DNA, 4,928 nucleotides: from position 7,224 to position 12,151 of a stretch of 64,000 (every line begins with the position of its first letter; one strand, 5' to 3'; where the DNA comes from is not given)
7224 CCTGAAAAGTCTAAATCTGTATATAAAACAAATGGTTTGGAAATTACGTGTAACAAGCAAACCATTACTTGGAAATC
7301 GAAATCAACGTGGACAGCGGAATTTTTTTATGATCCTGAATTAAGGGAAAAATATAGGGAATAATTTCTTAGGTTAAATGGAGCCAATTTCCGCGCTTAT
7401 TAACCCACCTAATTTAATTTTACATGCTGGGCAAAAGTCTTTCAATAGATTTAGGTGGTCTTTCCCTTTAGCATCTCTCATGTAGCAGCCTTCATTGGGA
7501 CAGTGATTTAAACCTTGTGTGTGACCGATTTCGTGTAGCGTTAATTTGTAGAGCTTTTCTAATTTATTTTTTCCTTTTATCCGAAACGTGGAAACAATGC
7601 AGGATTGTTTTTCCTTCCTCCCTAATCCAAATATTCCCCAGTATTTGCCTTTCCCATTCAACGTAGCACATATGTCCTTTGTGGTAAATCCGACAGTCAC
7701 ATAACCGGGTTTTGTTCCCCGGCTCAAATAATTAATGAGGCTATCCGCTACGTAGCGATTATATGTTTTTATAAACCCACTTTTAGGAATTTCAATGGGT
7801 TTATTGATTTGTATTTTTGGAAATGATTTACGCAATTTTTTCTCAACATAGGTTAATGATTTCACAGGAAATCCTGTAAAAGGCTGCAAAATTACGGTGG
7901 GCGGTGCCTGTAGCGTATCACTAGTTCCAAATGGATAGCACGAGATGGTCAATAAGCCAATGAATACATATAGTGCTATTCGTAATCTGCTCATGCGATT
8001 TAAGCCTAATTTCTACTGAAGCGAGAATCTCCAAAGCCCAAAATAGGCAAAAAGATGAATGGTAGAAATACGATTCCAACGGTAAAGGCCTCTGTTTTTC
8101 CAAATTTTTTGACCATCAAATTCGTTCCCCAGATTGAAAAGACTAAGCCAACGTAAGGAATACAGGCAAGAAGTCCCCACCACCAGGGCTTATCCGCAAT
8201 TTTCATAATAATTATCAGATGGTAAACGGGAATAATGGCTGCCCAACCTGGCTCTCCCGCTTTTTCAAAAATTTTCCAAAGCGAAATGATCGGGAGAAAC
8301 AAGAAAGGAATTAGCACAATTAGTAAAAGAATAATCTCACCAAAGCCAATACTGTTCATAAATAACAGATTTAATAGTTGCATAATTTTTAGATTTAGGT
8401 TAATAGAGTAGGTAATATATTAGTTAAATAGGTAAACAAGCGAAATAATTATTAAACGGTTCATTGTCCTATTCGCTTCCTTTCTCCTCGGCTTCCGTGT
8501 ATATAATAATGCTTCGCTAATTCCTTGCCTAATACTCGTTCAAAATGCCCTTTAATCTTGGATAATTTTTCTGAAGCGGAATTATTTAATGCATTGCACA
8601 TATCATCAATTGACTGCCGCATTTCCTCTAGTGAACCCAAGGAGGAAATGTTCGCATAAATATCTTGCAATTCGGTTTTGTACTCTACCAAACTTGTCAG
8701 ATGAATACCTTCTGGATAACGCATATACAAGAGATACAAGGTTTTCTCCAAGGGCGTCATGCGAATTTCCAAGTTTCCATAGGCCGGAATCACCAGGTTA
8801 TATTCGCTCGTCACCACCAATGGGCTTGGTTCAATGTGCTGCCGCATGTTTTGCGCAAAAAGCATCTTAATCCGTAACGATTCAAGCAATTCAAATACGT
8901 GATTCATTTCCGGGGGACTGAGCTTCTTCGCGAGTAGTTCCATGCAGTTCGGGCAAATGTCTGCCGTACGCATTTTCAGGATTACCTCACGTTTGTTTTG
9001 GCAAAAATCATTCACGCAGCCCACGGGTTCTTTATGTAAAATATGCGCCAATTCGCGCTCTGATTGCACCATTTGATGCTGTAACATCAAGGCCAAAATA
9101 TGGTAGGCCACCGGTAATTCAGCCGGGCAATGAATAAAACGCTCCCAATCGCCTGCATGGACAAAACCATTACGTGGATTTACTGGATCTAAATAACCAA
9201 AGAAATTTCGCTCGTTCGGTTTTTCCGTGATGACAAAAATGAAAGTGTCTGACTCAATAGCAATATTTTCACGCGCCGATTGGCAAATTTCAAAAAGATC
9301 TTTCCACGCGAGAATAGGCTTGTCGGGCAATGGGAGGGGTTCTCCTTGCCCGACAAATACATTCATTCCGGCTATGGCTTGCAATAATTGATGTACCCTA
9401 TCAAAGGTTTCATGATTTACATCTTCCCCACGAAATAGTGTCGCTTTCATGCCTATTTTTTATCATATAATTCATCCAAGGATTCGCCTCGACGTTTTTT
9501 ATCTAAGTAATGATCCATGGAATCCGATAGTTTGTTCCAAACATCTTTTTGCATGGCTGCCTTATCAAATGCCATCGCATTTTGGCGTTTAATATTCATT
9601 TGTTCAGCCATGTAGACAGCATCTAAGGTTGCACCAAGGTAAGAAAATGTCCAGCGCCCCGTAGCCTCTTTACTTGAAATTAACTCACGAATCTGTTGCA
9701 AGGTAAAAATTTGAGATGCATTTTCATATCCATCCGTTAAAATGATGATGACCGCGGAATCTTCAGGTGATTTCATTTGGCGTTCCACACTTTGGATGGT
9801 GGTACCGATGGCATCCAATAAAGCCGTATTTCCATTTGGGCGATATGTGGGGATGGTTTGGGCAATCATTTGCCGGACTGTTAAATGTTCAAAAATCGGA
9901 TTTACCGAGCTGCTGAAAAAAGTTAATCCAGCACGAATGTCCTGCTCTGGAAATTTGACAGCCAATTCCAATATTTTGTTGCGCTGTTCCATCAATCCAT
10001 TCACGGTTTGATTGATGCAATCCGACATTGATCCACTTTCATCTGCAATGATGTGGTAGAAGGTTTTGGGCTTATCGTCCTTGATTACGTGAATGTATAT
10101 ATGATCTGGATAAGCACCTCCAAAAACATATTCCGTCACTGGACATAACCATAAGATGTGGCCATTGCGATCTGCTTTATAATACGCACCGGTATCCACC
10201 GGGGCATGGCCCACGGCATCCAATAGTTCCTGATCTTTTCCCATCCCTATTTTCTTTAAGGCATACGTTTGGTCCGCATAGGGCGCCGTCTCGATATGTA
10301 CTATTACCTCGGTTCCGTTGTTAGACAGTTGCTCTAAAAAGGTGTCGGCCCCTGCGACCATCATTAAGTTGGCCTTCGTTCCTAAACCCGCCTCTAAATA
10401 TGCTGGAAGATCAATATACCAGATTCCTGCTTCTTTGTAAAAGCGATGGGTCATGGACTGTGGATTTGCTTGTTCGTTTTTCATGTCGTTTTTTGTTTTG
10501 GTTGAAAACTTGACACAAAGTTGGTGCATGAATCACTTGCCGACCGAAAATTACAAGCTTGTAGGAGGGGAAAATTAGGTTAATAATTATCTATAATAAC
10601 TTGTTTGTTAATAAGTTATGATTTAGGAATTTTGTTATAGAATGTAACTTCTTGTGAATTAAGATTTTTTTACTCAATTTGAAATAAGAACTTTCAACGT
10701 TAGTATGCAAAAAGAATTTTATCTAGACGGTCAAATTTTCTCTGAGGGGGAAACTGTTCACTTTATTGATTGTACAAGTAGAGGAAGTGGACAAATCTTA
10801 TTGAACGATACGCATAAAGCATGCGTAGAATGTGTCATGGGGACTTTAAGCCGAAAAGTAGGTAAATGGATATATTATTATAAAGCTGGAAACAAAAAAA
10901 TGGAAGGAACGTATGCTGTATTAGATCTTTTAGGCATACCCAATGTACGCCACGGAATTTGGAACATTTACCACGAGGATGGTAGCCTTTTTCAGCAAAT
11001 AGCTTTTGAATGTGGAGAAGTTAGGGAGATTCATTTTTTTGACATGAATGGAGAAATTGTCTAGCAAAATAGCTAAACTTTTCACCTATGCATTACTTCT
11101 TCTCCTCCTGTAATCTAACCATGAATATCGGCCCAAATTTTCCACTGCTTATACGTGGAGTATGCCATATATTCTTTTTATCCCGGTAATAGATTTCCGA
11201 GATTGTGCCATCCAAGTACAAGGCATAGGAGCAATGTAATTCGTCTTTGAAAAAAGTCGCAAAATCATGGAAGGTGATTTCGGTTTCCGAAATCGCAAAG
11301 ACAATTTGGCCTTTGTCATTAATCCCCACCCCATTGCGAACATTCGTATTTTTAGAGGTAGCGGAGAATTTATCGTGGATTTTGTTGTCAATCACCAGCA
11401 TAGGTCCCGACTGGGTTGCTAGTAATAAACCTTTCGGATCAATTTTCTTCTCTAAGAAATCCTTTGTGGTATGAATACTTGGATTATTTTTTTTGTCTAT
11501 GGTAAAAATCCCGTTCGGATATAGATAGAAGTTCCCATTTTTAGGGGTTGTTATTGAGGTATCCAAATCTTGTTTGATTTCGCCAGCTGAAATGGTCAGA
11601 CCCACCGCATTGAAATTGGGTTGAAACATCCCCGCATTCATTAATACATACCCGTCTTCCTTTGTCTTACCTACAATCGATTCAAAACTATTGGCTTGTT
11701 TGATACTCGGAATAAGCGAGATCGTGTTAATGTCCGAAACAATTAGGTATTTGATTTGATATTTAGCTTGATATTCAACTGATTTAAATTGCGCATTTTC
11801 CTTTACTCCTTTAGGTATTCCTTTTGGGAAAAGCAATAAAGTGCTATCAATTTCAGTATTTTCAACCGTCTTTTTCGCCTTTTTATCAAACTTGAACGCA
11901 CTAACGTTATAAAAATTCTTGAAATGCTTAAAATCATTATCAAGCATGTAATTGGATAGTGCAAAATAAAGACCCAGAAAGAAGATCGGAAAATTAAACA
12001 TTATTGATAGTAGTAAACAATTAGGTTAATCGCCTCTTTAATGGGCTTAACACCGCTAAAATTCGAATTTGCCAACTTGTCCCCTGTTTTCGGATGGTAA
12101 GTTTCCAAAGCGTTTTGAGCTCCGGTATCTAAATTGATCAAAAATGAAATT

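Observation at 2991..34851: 12-bp motif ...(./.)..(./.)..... upstream of seven accessory transcription units: a putative regulon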

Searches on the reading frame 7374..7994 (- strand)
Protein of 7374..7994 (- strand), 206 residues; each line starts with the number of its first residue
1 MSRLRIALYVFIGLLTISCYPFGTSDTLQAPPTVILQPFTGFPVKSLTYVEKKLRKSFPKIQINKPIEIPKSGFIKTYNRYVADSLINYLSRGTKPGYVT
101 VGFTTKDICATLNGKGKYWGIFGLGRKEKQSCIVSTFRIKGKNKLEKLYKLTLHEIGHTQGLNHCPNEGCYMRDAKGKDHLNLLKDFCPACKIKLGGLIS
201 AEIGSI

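Call 6: search_protein_families(library=pfam, proteins=[window:7374-7994:-])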
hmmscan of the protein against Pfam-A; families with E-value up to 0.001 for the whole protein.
window:7374-7994:- (206 aa): 2 families
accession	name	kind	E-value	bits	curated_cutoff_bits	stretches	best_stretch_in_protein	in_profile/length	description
PF07998.17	Peptidase_M54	-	1.5e-07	32.1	24.4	1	145-195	142-192/194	Peptidase family M54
PF00413.30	Peptidase_M10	-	0.00073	19.9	24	1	143-173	103-133/159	Matrixin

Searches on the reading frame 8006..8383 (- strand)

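Call 6: search_protein_families(library=pfam, proteins=[window:8006-8383:-])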
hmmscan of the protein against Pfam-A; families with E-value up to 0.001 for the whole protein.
window:8006-8383:- (125 aa): 1 family
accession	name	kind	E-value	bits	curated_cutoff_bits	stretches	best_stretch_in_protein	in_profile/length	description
PF18936.5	DUF5684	-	1.2e-24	87.1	27.4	1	47-122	1-78/81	Family of unknown function (DUF5684)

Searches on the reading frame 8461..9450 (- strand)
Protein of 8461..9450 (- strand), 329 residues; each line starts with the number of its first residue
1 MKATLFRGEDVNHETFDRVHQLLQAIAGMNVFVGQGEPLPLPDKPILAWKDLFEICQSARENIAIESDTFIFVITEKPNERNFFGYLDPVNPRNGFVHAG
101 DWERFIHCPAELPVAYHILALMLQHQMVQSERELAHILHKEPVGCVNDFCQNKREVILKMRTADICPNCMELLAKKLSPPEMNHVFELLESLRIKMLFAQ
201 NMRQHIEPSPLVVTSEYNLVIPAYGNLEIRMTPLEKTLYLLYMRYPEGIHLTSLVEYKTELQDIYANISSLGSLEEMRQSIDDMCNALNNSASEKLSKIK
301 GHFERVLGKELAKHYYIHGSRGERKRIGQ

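Call 6: search_protein_families(library=pfam, proteins=[window:8461-9450:-])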
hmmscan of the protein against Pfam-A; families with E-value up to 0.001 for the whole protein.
window:8461-9450:- (329 aa): 0 families

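Call 29: search_protein_families(library=pfam, max_evalue=1, proteins=[window:8461-9450:-])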
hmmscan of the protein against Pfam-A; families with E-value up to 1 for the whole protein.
window:8461-9450:- (329 aa): 0 families

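Call 44: search_solved_structures(query=window:8461-9450:-, max_evalue=1)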
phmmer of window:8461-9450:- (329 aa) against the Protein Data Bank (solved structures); distinct sequences matched with E-value up to 1: 0.

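Call 46: find_homologous_proteins(query=window:8461-9450:-)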
Query window:8461-9450:- (329 aa): 150 proteins with E <= 0.001 among 1421 candidates; the best 120 are listed.
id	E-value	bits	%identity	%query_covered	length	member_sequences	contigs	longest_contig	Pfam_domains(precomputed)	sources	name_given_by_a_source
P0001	2.4e-222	755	100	100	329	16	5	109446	-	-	-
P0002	6.0e-193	658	87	100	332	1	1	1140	-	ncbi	-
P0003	3.9e-192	656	87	100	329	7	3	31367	-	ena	-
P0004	3.1e-191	653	86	100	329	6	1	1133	-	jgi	-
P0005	7.7e-191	651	87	100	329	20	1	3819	-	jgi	jgi:hypothetical protein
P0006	1.4e-190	651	85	100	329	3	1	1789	-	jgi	jgi:hypothetical protein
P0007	2.3e-189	647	84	100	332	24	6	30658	-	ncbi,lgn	-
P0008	5.0e-188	642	84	100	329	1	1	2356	-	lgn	-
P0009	3.7e-186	636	84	100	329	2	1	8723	-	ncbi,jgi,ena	jgi:hypothetical protein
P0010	3.4e-184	630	83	100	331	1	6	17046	-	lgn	-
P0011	1.9e-182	624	82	100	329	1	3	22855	-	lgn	-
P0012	3.2e-182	623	80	100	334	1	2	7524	-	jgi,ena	jgi:hypothetical protein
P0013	4.9e-182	622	81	100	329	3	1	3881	-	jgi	jgi:hypothetical protein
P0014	4.2e-181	619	80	100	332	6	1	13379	-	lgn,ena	-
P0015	2.2e-180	617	81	100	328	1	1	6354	-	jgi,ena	-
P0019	1.9e-178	611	80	100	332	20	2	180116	-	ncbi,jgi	-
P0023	7.2e-163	559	73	100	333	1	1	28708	-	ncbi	-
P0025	1.6e-158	545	69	99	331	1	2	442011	-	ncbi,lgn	-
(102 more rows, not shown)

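Call 47: find_encoding_contigs(protein=P0019, flank=10000, max_places=2)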
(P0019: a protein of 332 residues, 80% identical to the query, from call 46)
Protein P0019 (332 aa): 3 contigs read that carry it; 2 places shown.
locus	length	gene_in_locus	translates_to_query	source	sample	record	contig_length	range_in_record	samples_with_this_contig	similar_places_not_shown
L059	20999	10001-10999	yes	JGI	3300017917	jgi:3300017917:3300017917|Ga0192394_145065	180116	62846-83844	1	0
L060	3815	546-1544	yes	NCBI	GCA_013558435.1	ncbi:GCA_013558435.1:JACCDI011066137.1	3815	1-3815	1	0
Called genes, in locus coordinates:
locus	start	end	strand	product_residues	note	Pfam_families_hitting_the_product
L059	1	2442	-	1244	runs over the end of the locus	PF07676:PD40 (weak), PF00092:VWA, PF13519:VWA_2, PF00691:OmpA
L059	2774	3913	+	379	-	-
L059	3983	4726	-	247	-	PF01183:Glyco_hydro_25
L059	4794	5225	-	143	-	-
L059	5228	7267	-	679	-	PF07719:TPR_2 (faint), PF13181:TPR_8 (faint), PF13424:TPR_12 (faint), PF13371:TPR_9 (faint), PF00515:TPR_1 (weak), PF13414:TPR_11 (weak), PF13650:Asp_protease_2, PF13975:gag-asp_proteas, +4 more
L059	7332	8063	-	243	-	-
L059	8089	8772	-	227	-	-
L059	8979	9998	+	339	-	PF20475:DUF6717, PF00092:VWA (weak)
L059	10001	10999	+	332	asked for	-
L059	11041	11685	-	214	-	-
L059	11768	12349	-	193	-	PF06161:DUF975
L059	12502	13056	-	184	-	-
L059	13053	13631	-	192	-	-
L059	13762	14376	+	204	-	PF00092:VWA, PF13519:VWA_2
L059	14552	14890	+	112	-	-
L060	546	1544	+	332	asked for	-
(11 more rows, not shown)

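Call 48: find_encoding_contigs(protein=P0025, flank=10000, max_places=2)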
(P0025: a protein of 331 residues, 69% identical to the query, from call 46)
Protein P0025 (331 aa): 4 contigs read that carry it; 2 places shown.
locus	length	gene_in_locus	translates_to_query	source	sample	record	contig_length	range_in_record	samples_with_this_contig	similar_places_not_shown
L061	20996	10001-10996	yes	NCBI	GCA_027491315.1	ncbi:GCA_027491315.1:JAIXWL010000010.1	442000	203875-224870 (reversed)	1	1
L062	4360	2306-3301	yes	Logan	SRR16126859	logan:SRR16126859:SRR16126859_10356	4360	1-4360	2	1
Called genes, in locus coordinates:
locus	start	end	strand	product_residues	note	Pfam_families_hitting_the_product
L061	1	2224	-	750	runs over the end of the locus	PF00141:peroxidase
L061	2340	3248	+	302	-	PF00126:HTH_1, PF03466:LysR_substrate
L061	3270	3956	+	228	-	PF20408:Abhydrolase_11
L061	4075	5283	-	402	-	PF12833:HTH_18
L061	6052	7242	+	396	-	PF12833:HTH_18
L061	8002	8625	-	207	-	-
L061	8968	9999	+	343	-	PF20475:DUF6717, PF00092:VWA, PF13519:VWA_2 (faint)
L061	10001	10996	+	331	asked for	-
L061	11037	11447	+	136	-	-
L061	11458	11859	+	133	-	-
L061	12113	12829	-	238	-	PF00849:PseudoU_synth_2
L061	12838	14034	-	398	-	PF03702:AnmK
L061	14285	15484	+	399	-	PF01266:DAO, PF07992:Pyr_redox_2 (faint)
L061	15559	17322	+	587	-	PF00664:ABC_membrane, PF03193:RsgA_GTPase (faint), PF00005:ABC_tran, PF02463:SMC_N (faint)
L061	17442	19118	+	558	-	PF00920:ILVD_EDD_N, PF24877:ILV_EDD_C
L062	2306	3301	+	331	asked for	-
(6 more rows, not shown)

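Call 49: find_encoding_contigs(protein=P0023, flank=10000, max_places=2)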
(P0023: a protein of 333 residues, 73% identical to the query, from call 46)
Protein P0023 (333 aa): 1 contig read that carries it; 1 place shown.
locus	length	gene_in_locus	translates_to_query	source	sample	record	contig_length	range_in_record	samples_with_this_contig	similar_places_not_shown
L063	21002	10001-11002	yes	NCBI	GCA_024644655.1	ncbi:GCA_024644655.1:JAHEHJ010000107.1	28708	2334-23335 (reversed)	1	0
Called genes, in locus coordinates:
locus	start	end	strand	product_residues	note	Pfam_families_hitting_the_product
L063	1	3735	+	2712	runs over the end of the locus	PF00313:CSD, PF00270:DEAD, PF04851:ResIII (faint), PF00271:Helicase_C, PF00580:UvrD-helicase, PF13245:AAA_19, PF00580:UvrD-helicase, PF13361:UvrD_C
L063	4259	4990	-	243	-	PF01183:Glyco_hydro_25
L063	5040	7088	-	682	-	PF13174:TPR_6 (faint), PF13424:TPR_12 (faint), PF25575:TPR_BSK1_C (faint), PF13181:TPR_8 (weak), PF00515:TPR_1 (weak), PF07719:TPR_2 (weak), PF13650:Asp_protease_2, PF13975:gag-asp_proteas, +8 more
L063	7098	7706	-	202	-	-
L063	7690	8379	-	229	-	-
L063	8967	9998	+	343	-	PF20475:DUF6717, PF00092:VWA, PF13519:VWA_2 (weak)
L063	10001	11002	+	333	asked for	-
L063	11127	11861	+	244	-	-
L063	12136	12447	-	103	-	-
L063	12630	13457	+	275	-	PF08279:HTH_11 (weak), PF13280:WYL (weak)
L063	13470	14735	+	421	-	PF09903:DUF2130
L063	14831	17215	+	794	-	PF24957:DrmE_C (weak)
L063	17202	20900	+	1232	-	PF00271:Helicase_C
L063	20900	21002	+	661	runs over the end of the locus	PF09369:MZB (weak)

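Call 68: predict_structure(alignment_id=A3)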
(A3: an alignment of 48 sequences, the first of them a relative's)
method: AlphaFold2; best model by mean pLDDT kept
length: 329 residues; sequences in the alignment: 48
mean_pLDDT: 84.9   pTM: 0.61
mean pLDDT of the five models: 84.9, 84.2, 83.7, 82.8, 82.5
residues with pLDDT >= 90: 177; 70-90: 111; 50-70: 21; < 50: 20
segments of 3 or more residues with pLDDT < 50: 142-161
pLDDT, mean of each block of 10 residues (from residue 1): 97 95 94 93 94 96 95 95 89 93 79 93 85 67 40 43 64 87 90 81 68 91 85 94 93 92 89 83 87 92 83 89 85
secondary structure, 60 per line:
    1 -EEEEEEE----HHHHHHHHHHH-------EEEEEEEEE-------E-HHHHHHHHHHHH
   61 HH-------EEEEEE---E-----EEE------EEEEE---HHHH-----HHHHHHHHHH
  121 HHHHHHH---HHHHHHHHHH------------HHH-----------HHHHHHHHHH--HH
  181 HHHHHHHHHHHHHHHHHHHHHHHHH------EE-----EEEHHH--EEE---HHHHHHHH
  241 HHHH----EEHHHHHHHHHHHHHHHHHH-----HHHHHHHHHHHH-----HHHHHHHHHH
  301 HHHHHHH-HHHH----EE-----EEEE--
elements in order: E2-8 H13-23 E31-39 H49-62 E70-75 E85-87 E94-98 H102-105 H111-127 H131-140 H167-176 H179-205 E219-221 E227-229 H233-244 H251-268 H274-285 H291-307 H309-312 E324-327

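Call 71: fold_search(model_id=the predicted structure, library=pdb)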
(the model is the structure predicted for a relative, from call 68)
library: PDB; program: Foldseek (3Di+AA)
matches with E <= 10: 582; with E <= 0.001: 0
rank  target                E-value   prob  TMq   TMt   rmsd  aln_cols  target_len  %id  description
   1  3lmc                  2.5e-03  1.00  0.31  0.48   6.7       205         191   15  Crystal Structure of zinc-dependent peptidase from Methanocorpusculum labreanum (strain Z), Northeast Structural Genomic (released 2010-02-16)
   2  3dsl_B                2.6e-03  1.00  0.30  0.25   9.7       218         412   10  The Three-dimensional Structure of Bothropasin, the Main Hemorrhagic Factor from Bothrops jararaca venom. (released 2008-10-21)
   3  3dsl_A                4.3e-03  0.96  0.28  0.23  13.1       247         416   12  The Three-dimensional Structure of Bothropasin, the Main Hemorrhagic Factor from Bothrops jararaca venom. (released 2008-10-21)
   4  2dw0_A                5.2e-03  0.99  0.28  0.24   9.4       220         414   10  Crystal structure of VAP2 from Crotalus atrox venom (Form 2-1 crystal) (released 2007-07-10)
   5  4j4m_B                5.8e-03  1.00  0.31  0.47   6.6       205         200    8  Crystal structure of TM-1, a Trimeresurus mucrosquamatus venom metalloproteinase (released 2013-07-10)
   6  1kuf                  6.5e-03  0.97  0.28  0.42  13.8       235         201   11  High-resolution Crystal Structure of a Snake Venom Metalloproteinase from Taiwan Habu (released 2002-07-03)
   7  1nd1                  7.3e-03  1.00  0.25  0.37   5.7       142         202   10  Amino acid sequence and crystal structure of BaP1, a metalloproteinase from Bothrops asper snake venom that exerts multi (released 2003-11-04)
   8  3p24_B                9.6e-03  0.97  0.27  0.26   7.7       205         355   13  Structure of profragilysin-3 from Bacteroides fragilis (released 2010-12-29)
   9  1wni                  1.0e-02  0.97  0.28  0.41   9.3       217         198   10  Crystal Structure of H2-Proteinase (released 2004-08-17)
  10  1kug_A                1.1e-02  0.99  0.26  0.39   6.6       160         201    9  Crystal Structure of a Taiwan Habu Venom Metalloproteinase complexed with its endogenous inhibitor pENW (released 2002-07-10)
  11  4j4m_A                1.1e-02  0.99  0.31  0.48   7.0       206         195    8  Crystal structure of TM-1, a Trimeresurus mucrosquamatus venom metalloproteinase (released 2013-07-10)
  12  8wem_C                1.3e-02  0.98  0.22  0.21   6.2       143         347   14  Bacteroides fragilis toxin 1 (released 2024-09-25)
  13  7pou_B                1.4e-02  0.98  0.23  0.22   6.1       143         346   15  Crystal structure of profragilysin-3 (proBFT-3) from Bacteroides fragilis in complex with hesperetin. (released 2022-09-14)
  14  3hdb_A                1.4e-02  0.98  0.31  0.26   7.9       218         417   11  Crystal structure of AaHIV, A metalloproteinase from venom of Agkistrodon Acutus (released 2009-08-11)
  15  3p24_A                1.4e-02  0.98  0.23  0.22   5.8       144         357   17  Structure of profragilysin-3 from Bacteroides fragilis (released 2010-12-29)
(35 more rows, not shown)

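Call 72: search_solved_structures(query=A3, max_evalue=10, show_alignments=2)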
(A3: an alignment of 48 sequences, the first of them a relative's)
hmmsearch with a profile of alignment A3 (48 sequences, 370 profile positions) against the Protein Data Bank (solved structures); distinct sequences matched with E-value up to 10: 1.
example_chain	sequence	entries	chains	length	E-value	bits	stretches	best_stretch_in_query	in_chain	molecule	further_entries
5zuu_C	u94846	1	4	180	0.88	11.7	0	315-352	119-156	30-kDa cleavage and polyadenylation specificity factor 30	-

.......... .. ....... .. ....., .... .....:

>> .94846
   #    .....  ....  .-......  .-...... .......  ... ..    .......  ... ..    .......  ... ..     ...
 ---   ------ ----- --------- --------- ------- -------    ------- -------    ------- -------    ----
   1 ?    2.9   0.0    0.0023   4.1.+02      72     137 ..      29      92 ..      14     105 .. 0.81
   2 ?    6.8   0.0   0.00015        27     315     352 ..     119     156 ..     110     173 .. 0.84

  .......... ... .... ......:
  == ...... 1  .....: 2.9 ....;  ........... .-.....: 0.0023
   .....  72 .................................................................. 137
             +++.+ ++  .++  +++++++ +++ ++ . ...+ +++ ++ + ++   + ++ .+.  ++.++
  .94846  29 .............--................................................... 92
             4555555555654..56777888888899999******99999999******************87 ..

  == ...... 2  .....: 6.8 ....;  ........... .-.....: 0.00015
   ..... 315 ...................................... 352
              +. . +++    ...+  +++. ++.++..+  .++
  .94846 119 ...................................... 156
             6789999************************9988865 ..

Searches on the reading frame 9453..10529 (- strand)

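Call 6: search_protein_families(library=pfam, proteins=[window:9453-10529:-])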
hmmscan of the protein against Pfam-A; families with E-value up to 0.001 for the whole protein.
window:9453-10529:- (358 aa): 3 families
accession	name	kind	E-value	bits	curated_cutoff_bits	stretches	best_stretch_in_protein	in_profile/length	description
PF20475.3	DUF6717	-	1.1e-19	71.4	27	1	27-148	4-114/115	Family of unknown function (DUF6717)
PF00092.34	VWA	-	5.1e-08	33.8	23.8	1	160-284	4-124/174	von Willebrand factor type A domain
PF13519.12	VWA_2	-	4.3e-07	31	27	1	160-267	3-106/107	von Willebrand factor type A domain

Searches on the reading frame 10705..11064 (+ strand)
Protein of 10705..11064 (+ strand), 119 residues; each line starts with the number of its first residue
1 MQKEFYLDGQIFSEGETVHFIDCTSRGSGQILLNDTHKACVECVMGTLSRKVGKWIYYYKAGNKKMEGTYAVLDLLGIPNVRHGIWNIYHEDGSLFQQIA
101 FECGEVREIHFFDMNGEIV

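Call 6: search_protein_families(library=pfam, proteins=[window:10705-11064:+])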
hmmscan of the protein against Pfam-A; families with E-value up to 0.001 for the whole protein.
window:10705-11064:+ (119 aa): 1 family
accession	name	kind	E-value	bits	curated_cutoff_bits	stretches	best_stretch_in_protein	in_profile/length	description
PF07661.19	MORN_2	-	9.1e-09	35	29.6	0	51-70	1-20/22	MORN repeat variant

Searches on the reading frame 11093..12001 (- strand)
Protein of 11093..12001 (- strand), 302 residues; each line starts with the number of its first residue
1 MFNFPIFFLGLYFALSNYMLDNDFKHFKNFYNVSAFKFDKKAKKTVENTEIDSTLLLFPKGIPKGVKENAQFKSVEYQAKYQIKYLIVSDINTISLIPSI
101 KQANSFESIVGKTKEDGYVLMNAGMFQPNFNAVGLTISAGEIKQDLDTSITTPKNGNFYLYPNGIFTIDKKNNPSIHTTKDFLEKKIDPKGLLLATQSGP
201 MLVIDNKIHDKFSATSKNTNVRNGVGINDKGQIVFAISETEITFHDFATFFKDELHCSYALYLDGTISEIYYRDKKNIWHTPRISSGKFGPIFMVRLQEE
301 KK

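Call 6: search_protein_families(library=pfam, proteins=[window:11093-12001:-])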
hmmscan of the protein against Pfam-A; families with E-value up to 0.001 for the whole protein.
window:11093-12001:- (302 aa): 1 family
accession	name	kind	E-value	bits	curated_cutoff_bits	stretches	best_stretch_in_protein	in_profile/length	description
PF09992.14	NAGPA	-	4.3e-19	69.8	25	1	119-275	5-147/169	Phosphodiester glycosidase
